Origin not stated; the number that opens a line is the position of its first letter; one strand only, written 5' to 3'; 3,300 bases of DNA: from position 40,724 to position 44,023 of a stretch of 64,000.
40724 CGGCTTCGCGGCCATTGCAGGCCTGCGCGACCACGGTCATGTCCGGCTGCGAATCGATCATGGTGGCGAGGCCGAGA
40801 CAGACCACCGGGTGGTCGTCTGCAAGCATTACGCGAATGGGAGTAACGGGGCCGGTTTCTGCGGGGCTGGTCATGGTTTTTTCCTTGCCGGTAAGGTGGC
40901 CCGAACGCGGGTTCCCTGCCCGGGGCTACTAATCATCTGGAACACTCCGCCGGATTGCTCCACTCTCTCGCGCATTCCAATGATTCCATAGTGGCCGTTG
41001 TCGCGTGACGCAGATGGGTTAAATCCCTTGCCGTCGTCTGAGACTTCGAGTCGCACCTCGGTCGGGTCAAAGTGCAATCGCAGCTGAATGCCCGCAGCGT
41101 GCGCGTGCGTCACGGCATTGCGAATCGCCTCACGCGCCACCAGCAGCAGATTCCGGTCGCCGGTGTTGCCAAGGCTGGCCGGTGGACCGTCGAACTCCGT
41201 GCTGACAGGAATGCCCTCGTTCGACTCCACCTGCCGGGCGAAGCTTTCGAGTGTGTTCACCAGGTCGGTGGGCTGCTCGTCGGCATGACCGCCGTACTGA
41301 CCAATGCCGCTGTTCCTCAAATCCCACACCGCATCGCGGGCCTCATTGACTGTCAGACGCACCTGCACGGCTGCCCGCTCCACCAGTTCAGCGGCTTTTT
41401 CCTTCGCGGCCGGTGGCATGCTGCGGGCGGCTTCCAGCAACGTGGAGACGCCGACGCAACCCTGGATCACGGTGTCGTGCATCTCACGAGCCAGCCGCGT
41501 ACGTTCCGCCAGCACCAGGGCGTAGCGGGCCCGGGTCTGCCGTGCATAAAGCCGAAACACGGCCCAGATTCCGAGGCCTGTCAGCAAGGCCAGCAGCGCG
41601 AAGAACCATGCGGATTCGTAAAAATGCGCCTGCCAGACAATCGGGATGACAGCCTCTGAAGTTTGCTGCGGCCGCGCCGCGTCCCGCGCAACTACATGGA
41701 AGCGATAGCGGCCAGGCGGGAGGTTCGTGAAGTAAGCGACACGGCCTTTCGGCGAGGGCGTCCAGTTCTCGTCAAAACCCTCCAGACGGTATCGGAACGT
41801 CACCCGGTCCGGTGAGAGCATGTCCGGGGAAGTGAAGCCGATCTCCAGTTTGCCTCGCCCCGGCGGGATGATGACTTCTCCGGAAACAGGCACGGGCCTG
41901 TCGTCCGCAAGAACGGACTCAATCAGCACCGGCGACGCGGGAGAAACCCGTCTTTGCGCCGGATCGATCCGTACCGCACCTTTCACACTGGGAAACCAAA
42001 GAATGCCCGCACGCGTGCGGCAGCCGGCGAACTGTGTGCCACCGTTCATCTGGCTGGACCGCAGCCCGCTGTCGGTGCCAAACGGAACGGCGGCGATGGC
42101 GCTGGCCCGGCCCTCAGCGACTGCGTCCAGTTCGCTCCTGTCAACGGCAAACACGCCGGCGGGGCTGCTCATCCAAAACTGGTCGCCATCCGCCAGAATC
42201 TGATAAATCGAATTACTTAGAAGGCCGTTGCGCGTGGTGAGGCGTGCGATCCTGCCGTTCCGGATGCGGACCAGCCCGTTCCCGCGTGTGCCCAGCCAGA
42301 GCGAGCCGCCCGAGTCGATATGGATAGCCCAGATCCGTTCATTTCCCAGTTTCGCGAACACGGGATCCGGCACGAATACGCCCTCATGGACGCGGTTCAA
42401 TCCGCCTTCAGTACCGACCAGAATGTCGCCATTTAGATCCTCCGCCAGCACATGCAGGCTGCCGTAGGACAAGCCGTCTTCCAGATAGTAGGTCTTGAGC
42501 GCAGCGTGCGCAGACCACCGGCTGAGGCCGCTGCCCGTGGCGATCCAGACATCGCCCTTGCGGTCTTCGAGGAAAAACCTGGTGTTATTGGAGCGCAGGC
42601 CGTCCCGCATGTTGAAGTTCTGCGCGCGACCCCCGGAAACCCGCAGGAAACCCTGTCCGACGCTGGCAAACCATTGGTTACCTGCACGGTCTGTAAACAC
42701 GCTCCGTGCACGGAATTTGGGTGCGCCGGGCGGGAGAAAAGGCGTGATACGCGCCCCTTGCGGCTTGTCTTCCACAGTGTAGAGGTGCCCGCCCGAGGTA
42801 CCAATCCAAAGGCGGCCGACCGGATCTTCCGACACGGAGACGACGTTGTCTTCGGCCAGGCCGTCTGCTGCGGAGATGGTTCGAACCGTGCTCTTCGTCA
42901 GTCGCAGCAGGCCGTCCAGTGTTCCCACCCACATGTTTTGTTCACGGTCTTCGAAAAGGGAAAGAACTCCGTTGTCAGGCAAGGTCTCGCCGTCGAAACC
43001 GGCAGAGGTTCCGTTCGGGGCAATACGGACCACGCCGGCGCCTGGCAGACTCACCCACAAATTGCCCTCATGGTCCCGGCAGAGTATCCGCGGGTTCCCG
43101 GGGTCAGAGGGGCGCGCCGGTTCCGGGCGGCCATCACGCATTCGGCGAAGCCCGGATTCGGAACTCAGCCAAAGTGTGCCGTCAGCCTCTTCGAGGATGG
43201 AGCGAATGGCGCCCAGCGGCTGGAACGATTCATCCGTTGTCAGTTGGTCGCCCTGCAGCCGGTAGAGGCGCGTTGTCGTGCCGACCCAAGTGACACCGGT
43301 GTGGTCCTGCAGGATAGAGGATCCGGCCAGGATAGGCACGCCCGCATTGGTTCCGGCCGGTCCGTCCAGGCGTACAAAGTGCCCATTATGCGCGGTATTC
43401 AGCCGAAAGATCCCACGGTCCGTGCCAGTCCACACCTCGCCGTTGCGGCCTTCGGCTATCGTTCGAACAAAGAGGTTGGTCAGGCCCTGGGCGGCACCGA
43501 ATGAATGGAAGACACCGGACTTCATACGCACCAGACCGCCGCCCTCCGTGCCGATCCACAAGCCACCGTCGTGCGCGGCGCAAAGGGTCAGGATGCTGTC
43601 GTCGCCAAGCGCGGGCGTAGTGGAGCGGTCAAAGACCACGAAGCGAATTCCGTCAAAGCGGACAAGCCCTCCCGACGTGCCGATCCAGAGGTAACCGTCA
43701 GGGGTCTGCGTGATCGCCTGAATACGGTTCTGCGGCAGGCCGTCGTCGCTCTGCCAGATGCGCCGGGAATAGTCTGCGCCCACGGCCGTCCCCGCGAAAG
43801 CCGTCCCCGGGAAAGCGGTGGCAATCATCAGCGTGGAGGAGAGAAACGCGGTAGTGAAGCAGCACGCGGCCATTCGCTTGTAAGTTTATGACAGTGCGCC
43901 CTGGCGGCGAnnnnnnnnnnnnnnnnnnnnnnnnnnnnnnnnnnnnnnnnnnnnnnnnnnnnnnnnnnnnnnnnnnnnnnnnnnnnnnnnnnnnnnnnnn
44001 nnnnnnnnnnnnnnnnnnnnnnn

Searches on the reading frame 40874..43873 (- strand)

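Call 69: search_protein_families(library=pfam, proteins=[window:40874-43873:-], max_evalue=0.00001)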
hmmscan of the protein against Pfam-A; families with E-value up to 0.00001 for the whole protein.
window:40874-43873:- (1000 aa): 5 families
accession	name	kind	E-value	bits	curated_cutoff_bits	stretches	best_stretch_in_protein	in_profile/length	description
PF07494.17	Reg_prop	-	3.3e-44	143.6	20.4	0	45-68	1-24/24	Two component regulator propeller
PF07495.19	Y_Y_Y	-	2.2e-13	50.3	26.6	1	687-743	4-60/65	Y_Y_Y domain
PF02518.31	HATPase_c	-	5.6e-13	49.7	26.4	1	908-997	5-110/111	Histidine kinase-, DNA gyrase B-, and HSP90-like ATPase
PF07730.19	HisKA_3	-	7.7e-13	49.2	24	1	790-854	1-65/68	Histidine kinase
PF13581.12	HATPase_c_2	-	7.9e-08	32.8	27.4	1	908-961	31-89/127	Histidine kinase-like ATPase domain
